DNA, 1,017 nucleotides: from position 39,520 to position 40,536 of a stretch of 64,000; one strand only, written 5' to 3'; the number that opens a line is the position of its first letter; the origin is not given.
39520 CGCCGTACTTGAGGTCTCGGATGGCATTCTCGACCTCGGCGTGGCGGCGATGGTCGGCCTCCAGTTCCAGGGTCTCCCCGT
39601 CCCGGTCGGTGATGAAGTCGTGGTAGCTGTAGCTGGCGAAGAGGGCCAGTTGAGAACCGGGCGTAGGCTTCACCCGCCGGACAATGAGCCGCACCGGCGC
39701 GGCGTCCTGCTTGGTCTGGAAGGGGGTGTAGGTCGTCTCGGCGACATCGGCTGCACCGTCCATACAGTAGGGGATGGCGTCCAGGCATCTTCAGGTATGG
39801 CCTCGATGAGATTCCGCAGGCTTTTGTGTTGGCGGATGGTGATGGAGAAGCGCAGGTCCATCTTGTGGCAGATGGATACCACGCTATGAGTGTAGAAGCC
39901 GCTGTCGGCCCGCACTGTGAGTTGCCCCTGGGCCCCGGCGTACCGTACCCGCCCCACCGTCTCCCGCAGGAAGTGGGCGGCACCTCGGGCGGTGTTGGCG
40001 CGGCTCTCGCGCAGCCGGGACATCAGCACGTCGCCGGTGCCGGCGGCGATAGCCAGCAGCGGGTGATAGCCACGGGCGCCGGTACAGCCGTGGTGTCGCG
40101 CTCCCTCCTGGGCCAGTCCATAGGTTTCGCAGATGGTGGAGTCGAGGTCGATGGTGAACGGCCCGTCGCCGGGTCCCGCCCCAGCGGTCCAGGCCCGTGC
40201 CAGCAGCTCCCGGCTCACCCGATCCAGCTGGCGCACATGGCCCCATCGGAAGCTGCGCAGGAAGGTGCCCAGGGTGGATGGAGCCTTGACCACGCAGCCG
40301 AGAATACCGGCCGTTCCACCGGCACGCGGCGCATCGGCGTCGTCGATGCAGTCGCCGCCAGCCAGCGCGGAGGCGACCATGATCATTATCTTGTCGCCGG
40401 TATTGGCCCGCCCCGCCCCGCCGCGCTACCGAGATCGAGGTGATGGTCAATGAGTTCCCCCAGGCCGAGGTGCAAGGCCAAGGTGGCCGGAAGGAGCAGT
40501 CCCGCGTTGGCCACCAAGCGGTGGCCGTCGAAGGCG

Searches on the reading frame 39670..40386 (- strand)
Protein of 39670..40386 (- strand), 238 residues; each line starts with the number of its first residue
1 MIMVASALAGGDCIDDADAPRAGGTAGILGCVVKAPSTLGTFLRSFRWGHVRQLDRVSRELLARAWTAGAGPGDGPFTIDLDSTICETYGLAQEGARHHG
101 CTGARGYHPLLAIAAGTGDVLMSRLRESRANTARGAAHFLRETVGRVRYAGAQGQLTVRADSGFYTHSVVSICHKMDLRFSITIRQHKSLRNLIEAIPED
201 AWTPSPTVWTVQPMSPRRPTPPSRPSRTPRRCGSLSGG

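Call 41: search_protein_families(library=pfam, proteins=[window:39670-40386:-], max_evalue=0.001)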
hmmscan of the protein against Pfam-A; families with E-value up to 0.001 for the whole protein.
window:39670-40386:- (238 aa): 2 families
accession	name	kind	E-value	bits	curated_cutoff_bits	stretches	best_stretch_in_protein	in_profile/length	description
PF13701.12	DDE_Tnp_1_4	-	1.9e-25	89.4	34.7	1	8-204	69-266/435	Transposase DDE domain group 1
PF01609.27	DDE_Tnp_1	-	7.7e-05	23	23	1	79-189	7-111/200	Transposase DDE domain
